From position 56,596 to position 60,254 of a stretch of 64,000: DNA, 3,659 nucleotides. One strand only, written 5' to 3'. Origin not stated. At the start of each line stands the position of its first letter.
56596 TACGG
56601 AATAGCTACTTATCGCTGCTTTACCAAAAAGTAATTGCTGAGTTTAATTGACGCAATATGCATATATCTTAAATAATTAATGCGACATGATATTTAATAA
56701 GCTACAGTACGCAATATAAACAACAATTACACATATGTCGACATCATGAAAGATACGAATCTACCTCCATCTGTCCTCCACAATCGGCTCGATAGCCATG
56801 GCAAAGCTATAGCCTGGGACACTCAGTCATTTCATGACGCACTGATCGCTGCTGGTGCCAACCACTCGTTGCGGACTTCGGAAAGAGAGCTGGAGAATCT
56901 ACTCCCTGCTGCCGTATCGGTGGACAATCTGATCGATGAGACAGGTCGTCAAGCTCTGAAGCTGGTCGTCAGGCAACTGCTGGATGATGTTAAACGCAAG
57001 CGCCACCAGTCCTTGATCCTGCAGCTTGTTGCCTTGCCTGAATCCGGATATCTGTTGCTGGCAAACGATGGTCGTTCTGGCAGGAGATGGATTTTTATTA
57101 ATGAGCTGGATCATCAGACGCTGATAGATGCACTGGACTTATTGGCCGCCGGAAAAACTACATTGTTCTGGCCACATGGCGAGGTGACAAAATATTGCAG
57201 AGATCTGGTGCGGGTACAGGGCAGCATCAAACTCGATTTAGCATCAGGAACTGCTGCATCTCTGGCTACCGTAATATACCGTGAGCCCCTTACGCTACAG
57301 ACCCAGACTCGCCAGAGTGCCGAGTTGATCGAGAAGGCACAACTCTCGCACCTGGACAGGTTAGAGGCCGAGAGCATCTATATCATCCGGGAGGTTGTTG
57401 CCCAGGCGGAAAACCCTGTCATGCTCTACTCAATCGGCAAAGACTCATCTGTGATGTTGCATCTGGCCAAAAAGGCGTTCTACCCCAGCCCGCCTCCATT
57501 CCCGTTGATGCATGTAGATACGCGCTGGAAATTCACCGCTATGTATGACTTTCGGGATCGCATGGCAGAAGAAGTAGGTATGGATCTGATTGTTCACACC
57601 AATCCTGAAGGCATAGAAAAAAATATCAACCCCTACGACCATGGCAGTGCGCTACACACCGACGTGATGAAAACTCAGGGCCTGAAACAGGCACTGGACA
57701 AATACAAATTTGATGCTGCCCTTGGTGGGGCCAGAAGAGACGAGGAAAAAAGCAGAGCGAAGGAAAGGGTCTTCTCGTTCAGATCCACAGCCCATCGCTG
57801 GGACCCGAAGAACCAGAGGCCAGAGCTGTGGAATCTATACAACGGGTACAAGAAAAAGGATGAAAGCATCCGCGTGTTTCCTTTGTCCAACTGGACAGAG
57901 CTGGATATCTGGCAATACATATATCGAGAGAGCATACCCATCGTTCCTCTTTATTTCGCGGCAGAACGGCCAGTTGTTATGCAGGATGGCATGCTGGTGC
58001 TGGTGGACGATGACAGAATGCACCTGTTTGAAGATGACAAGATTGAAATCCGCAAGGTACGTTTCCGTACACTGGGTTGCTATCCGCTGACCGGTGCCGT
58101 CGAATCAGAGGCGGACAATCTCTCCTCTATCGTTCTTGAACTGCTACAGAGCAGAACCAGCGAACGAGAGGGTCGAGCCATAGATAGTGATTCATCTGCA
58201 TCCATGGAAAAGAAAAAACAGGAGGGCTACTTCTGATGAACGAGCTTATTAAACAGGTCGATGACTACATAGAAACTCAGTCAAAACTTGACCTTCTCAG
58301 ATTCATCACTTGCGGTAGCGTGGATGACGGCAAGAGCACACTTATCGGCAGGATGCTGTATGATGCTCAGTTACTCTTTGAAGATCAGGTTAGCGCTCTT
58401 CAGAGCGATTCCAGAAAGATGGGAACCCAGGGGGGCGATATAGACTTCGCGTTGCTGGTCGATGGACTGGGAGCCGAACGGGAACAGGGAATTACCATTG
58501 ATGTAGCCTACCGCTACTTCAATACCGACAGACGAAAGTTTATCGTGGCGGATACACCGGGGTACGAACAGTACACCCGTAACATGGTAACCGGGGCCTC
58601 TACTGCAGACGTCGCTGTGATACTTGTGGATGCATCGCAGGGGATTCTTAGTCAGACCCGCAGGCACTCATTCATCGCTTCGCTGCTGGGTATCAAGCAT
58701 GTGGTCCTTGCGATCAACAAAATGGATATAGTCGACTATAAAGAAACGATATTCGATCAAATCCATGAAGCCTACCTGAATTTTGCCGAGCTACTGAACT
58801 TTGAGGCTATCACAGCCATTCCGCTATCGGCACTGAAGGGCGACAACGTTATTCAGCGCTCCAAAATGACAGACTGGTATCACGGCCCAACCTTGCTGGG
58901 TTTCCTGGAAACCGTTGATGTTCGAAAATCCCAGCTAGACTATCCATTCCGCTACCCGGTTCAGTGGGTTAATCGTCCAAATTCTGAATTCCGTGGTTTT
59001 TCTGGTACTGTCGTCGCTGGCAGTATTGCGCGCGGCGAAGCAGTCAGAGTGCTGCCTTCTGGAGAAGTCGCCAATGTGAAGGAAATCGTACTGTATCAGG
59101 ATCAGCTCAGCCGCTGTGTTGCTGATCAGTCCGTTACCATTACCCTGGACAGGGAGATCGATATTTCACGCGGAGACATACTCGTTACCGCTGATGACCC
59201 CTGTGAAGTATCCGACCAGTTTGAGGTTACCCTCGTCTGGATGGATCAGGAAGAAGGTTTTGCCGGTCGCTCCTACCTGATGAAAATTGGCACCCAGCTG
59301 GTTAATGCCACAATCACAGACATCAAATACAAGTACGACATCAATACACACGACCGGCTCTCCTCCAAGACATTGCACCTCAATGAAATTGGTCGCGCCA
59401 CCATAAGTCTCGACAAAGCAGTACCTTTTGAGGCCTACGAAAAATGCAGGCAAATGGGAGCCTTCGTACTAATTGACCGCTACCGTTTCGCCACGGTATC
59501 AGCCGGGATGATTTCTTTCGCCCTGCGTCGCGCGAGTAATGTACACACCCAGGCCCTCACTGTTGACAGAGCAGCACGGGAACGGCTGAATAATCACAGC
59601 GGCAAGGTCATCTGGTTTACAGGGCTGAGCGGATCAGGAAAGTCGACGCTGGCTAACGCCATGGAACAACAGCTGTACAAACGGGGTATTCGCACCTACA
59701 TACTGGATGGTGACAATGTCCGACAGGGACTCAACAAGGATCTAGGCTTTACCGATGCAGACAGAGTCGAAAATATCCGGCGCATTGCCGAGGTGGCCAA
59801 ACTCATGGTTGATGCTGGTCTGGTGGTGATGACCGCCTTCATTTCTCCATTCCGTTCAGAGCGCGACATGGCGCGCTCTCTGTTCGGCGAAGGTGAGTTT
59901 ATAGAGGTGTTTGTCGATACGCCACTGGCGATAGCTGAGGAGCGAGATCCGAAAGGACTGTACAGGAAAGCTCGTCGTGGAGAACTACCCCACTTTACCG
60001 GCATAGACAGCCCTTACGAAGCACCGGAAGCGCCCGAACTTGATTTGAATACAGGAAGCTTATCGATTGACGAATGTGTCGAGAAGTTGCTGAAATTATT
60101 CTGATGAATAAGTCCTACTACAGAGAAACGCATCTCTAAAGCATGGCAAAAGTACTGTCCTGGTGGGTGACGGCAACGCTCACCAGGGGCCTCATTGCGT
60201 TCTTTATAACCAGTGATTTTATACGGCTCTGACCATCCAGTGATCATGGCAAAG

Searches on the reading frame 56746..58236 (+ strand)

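Call 66: search_protein_families(library=pfam, proteins=[window:56746-58236:+], max_evalue=0.00001)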
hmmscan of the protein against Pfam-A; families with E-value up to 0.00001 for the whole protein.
window:56746-58236:+ (496 aa): 1 family
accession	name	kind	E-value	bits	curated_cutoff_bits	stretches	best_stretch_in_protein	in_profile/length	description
PF01507.26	PAPS_reduct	-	1.7e-58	198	22.5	1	223-450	1-174/175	Phosphoadenosine phosphosulfate reductase domain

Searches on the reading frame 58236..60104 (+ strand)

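Call 66: search_protein_families(library=pfam, proteins=[window:58236-60104:+], max_evalue=0.00001)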
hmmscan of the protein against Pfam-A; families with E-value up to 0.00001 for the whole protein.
window:58236-60104:+ (622 aa): 6 families
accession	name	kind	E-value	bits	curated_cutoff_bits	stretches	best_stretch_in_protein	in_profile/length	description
PF01583.26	APS_kinase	-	4.7e-69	231.7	21.1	1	456-604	2-151/152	Adenylylsulphate kinase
PF00009.33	GTP_EFTU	-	3e-40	138.3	26.5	1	21-206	4-176/188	Elongation factor Tu GTP binding domain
PF22594.2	GTP-eEF1A_C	-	2.1e-25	89.5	27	1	328-426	1-100/101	GTP-eEF1A C-terminal domain-like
PF01926.29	MMR_HSR1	-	4.5e-09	36.9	21.9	0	82-162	28-113/113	50S ribosome-binding GTPase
PF13671.12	AAA_33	-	1.5e-08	35.4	27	1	458-570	1-114/143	AAA domain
PF03193.22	RsgA_GTPase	-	1.1e-06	29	30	0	450-480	99-130/174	RsgA GTPase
